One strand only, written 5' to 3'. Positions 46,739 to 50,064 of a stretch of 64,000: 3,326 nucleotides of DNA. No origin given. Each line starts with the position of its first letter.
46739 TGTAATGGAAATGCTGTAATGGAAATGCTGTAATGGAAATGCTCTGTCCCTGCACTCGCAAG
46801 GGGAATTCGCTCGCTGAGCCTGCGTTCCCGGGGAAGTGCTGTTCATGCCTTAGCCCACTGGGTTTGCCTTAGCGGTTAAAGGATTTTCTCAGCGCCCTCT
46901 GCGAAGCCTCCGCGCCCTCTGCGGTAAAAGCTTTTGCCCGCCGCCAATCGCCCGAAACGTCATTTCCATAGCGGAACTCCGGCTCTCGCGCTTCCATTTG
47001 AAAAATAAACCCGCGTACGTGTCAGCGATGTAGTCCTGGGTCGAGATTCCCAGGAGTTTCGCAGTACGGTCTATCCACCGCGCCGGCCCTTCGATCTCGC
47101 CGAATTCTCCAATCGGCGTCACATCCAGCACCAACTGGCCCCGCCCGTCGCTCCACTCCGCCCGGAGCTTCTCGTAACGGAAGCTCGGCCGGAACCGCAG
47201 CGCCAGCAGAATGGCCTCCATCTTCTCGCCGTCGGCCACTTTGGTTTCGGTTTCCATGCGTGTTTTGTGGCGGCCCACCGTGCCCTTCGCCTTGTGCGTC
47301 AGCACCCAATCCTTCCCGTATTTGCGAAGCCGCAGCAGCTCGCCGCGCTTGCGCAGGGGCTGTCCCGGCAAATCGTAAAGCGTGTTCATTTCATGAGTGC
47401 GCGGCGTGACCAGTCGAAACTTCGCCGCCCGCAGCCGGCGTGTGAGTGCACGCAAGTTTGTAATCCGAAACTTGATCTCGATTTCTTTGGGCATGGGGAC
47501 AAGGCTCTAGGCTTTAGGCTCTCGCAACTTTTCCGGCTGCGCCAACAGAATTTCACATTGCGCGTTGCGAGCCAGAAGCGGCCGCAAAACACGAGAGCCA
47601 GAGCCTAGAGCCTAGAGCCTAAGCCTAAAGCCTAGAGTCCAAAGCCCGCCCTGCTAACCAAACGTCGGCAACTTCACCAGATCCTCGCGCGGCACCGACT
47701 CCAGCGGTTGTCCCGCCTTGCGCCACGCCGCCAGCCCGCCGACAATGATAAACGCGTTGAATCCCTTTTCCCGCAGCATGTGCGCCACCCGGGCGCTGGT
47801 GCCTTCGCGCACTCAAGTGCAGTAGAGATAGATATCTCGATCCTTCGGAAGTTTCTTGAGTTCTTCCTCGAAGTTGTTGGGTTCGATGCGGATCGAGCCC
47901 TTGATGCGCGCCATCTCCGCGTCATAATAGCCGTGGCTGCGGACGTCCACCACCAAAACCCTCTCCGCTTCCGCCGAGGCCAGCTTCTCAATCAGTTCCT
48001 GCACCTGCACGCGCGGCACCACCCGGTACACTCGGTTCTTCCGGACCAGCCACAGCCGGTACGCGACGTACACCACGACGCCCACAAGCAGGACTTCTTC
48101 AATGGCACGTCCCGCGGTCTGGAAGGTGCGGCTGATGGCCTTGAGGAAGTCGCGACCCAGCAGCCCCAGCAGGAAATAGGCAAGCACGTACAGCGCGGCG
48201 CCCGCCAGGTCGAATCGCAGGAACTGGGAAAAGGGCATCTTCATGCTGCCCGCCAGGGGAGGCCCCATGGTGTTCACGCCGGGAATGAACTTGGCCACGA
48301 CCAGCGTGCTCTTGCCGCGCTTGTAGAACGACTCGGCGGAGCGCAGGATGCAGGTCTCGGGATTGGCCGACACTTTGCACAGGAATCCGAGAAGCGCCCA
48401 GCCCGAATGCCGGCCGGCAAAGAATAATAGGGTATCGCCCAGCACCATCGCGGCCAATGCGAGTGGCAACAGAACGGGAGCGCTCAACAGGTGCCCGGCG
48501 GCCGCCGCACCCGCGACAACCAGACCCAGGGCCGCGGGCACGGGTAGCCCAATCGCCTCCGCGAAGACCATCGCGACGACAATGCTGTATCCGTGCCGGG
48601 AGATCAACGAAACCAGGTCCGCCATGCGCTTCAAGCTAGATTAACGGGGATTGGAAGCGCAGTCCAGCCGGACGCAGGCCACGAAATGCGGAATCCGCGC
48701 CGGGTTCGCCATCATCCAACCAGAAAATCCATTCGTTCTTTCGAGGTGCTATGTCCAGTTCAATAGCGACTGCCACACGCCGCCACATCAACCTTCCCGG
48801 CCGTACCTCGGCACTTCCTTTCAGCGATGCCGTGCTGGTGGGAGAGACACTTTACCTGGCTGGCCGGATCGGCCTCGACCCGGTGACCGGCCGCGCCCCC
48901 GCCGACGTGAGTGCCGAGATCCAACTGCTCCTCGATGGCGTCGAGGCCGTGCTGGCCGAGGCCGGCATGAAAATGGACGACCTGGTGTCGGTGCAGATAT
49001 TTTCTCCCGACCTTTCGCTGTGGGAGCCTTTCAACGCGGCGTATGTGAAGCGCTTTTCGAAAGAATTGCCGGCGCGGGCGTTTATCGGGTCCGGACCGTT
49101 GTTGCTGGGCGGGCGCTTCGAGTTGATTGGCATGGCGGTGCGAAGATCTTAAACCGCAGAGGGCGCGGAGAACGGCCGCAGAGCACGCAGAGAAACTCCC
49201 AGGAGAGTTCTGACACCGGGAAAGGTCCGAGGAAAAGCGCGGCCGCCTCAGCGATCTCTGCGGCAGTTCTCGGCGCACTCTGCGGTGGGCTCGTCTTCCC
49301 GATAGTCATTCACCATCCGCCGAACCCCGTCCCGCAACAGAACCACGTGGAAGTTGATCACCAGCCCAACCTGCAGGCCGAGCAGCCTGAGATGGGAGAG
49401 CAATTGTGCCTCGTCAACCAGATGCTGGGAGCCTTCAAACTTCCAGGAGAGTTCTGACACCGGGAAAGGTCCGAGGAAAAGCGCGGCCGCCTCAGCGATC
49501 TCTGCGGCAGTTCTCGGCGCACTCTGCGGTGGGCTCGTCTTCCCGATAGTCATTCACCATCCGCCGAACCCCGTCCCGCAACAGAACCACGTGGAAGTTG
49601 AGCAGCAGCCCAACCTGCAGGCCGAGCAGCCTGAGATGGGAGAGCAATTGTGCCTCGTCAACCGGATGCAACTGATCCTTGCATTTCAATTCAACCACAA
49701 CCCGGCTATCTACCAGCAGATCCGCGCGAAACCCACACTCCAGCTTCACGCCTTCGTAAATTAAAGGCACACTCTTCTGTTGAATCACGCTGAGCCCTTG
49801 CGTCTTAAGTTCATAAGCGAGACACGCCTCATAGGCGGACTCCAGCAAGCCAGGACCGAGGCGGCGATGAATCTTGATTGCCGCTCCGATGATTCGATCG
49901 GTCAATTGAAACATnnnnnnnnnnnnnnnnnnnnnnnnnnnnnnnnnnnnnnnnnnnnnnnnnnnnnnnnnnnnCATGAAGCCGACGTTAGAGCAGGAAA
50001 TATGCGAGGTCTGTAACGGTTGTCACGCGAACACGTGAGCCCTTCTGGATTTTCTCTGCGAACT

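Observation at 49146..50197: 1,052-bp unit with perfect 26-bp terminal inverted repeats carrying a GxxExxY gene, wedged exactly between two convergent stop codons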

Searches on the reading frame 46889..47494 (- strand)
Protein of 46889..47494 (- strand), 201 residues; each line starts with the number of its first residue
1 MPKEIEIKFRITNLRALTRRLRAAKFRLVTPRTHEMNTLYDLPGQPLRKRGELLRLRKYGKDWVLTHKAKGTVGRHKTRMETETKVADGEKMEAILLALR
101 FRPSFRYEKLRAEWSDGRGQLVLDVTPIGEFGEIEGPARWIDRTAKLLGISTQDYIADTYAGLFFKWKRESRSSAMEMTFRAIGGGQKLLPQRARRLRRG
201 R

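Call 95: search_protein_families(library=pfam, proteins=[window:46889-47494:-], max_evalue=0.001)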
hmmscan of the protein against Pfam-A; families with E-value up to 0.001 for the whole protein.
window:46889-47494:- (201 aa): 1 family
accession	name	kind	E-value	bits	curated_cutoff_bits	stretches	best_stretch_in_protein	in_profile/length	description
PF01928.26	CYTH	-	1e-16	61.7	23.2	1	3-136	2-145/179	CYTH domain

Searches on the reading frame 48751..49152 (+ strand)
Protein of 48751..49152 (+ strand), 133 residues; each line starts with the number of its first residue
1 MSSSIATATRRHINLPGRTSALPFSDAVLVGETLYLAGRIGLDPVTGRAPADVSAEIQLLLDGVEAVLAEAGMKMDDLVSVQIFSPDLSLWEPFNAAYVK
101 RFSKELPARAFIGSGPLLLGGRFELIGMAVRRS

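Call 5: search_protein_families(library=pfam, proteins=[window:48751-49152:+], max_evalue=0.01)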
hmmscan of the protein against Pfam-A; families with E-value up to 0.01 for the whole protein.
window:48751-49152:+ (133 aa): 1 family
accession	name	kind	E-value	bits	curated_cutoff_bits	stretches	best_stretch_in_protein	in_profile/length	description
PF01042.26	Ribonuc_L-PSP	-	1.5e-18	67.4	27.3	1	21-129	8-119/121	Endoribonuclease L-PSP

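Call 6: search_protein_families(library=ncbifam, proteins=[window:48751-49152:+], max_evalue=0.01)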
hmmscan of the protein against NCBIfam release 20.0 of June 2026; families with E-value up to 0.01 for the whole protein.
window:48751-49152:+ (133 aa): 3 families
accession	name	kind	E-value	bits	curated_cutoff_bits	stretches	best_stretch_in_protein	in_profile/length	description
TIGR00004.1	TIGR00004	subfamily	1.3e-18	67.4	106.25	1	23-125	15-119/125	Rid family detoxifying hydrolase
NF008490.0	PRK11401.1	equivalog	2.6e-09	37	222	1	22-104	15-97/129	enamine/imine deaminase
TIGR03610.1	RutC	equivalog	1.5e-07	31.5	169.1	1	21-115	15-110/127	pyrimidine utilization protein C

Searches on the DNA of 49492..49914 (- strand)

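Call 67: search_dna_similar(query=L253:2285-2380:+, collection=plasmids, mode=distant, max_evalue=0.001, max_rows=15)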
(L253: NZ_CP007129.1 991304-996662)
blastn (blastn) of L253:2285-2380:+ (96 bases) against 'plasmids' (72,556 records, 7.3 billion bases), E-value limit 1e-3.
In 2 record(s) the limit of 40 matching pieces per record was reached: places in those records are undercounted.
Records with a match: 2; places in all: 79; records where one place covers at least 80% of the query: 2.
Best place of each record, by identity: >=99% 1; 95-99% 1.
By first word of the organism name: Gemmatirosa 2.
By predicted mobility (MOB-suite, as given by PLSDB): non-mobilizable 2.
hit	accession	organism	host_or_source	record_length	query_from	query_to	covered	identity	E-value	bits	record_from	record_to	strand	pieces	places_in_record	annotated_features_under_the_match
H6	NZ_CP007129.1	Gemmatirosa kalamazoonensis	-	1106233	1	96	100%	100.0%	1e-41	174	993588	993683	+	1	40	record has no annotation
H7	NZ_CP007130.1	Gemmatirosa kalamazoonensis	-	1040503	5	91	91%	96.6%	3e-32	144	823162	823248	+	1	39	record has no annotation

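Call 68: search_dna_similar(query=L256:2436-2475:+, collection=plasmids, mode=distant, max_evalue=1, max_rows=15)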
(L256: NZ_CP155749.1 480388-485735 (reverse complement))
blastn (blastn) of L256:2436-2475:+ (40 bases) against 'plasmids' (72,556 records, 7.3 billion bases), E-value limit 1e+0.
Records with a match: 10; places in all: 21; records where one place covers at least 80% of the query: 6.
Best place of each record, by identity: >=99% 1; 95-99% 1; 90-95% 2; 80-90% 6.
By first word of the organism name: Sphingomonas 9; Sphingopyxis 1.
By predicted mobility (MOB-suite, as given by PLSDB): non-mobilizable 9; conjugative 1.
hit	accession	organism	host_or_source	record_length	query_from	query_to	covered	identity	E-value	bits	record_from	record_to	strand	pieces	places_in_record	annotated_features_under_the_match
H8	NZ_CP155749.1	Sphingomonas parapaucimobilis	Chinese cabbage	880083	1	40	100%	100.0%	7e-12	73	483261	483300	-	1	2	GxxExxY protein | fabD: ACP S-malonyltransferase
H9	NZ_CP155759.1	Sphingomonas parapaucimobilis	Chinese cabbage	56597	2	38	93%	86.5%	3e-3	46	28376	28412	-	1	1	none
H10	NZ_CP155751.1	Sphingomonas parapaucimobilis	Chinese cabbage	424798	2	36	88%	88.6%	1e-3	46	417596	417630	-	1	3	aminopeptidase P family protein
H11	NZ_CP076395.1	Sphingopyxis indica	Single cell,HCH dumpsite soil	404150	1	36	90%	83.3%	1e-1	39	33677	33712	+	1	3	none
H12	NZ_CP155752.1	Sphingomonas parapaucimobilis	Chinese cabbage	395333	6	39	85%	85.3%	1e-1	40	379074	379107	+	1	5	none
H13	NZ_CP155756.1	Sphingomonas parapaucimobilis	Chinese cabbage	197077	6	37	80%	87.5%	4e-2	41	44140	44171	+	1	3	none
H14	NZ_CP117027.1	Sphingomonas hankookensis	Pure isolate,Tap water (bathroom)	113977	8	35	70%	92.9%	1e-2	43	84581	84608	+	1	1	none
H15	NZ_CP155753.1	Sphingomonas parapaucimobilis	Chinese cabbage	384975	10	36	68%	96.3%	3e-3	46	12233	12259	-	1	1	none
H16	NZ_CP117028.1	Sphingomonas hankookensis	Pure isolate,Tap water (bathroom)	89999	9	35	68%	92.9%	1e-1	39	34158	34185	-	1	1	none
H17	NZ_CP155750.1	Sphingomonas parapaucimobilis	Chinese cabbage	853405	9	36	70%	89.3%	5e-1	38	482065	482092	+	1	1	none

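Call 99: search_dna_similar(query=L256:2150-3200:+, collection=plasmids, mode=distant, max_evalue=1e-10, max_rows=15)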
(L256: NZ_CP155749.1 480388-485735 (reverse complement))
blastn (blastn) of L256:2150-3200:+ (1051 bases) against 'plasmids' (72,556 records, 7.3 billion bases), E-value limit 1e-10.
Records with a match: 4; places in all: 4; records where one place covers at least 80% of the query: 1.
Best place of each record, by identity: >=99% 1; 60-80% 3.
By first word of the organism name: Sphingomonas 2; Methylobacterium 1; Novosphingobium 1.
By predicted mobility (MOB-suite, as given by PLSDB): non-mobilizable 3; conjugative 1.
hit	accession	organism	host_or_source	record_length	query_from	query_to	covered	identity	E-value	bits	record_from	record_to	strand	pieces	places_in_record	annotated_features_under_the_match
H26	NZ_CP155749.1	Sphingomonas parapaucimobilis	Chinese cabbage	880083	1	1051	100%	100.0%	0e+0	1896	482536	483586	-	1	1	GxxExxY protein | fabG: 3-oxoacyl-[acyl-carrier-protein] reductase | fabD: ACP S-malonyltransferase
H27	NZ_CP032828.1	Sphingomonas paeninsulae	whole organism,soil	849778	26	1051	53%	72.6%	8e-34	284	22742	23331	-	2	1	fabD: ACP S-malonyltransferase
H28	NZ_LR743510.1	Methylobacterium bullatum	-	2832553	752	1039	27%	70.9%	9e-27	129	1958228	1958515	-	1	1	none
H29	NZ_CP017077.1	Novosphingobium resinovorum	single cell,soil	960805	775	909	13%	75.4%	6e-16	93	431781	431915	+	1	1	SDR family oxidoreductase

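Call 100: get_annotated_region(hit=H27, flank=200)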
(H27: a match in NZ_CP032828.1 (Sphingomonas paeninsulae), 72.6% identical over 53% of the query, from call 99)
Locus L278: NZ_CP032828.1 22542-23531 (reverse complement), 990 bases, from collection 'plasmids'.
description: Sphingomonas paeninsulae strain YZ-8 plasmid unnamed1, complete sequence
organism: Sphingomonas paeninsulae (NCBI taxid 2319844)
taxonomy: Bacteria; Pseudomonadota; Alphaproteobacteria; Sphingomonadales; Sphingomonadaceae; Sphingomonas; Sphingomonas paeninsulae
host: -; source: whole organism,soil; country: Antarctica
typing (MOB-suite, as given by PLSDB): non-mobilizable
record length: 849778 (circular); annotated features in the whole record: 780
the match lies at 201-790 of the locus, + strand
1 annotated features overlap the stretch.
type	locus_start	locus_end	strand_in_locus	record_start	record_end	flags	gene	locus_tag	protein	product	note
CDS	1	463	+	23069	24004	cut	fabD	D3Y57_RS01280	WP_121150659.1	ACP S-malonyltransferase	GO:0006633 - fatty acid biosynthetic process [Evidence IEA]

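Call 109: search_dna_similar(query=L275:2940-2985:+, collection=plasmids, mode=distant, max_evalue=1, max_rows=25)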
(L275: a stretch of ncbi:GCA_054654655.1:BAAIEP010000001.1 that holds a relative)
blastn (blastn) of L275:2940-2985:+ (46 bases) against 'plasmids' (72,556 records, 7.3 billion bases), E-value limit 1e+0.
Records with a match: 27; places in all: 86; records where one place covers at least 80% of the query: 8.
Best place of each record, by identity: >=99% 1; 95-99% 3; 90-95% 13; 80-90% 10.
By first word of the organism name: Bacteroides 17; Pseudoalteromonas 3; Gemmatirosa 2; Calothrix 1; Aphanizomenonaceae 1; Sphaerospermopsis 1; Nodularia 1; Nostoc 1.
By predicted mobility (MOB-suite, as given by PLSDB): non-mobilizable 23; mobilizable 2; conjugative 2.
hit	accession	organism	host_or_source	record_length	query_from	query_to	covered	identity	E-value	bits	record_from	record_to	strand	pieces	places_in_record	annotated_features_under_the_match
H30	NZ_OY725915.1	Bacteroides finegoldii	-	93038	5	46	91%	95.2%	4e-10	68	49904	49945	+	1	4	none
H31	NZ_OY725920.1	Bacteroides finegoldii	-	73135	3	45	93%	88.9%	8e-7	57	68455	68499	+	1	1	lptB: LPS export ABC transporter ATP-binding protein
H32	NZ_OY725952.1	Bacteroides finegoldii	-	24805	6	44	85%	97.4%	1e-9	67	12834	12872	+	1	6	none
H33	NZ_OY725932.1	Bacteroides finegoldii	-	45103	3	40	83%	94.7%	8e-7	57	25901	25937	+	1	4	RNA-binding S4 domain-containing protein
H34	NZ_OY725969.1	Bacteroides finegoldii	-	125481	8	44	80%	91.9%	9e-6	55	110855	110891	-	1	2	none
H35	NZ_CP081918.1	Bacteroides ovatus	Homo sapiens,blood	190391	8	43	78%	91.7%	3e-5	53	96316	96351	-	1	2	none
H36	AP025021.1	Calothrix sp. PCC 7716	-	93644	4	43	87%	82.5%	7e-1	38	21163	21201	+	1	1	none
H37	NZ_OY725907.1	Bacteroides finegoldii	-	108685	7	43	80%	89.2%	1e-4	50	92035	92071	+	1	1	none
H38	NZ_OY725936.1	Bacteroides finegoldii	-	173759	7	40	74%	94.1%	9e-6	54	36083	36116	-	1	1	none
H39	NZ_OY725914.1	Bacteroides finegoldii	-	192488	8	39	70%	100.0%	2e-7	59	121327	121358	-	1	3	none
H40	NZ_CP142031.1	Pseudoalteromonas sp. CuT4-3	whole organism,deep-sea sediment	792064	3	40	83%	81.8%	6e-2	41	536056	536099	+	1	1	none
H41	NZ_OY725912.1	Bacteroides finegoldii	-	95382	4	37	74%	91.4%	1e-3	47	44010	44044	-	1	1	none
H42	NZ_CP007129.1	Gemmatirosa kalamazoonensis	-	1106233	8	40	72%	93.9%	3e-5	52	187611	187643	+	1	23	record has no annotation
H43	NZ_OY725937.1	Bacteroides finegoldii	-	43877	8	40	72%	93.9%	3e-5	52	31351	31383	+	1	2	none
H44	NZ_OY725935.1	Bacteroides finegoldii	-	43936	3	37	76%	88.6%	1e-3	46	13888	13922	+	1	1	hypothetical protein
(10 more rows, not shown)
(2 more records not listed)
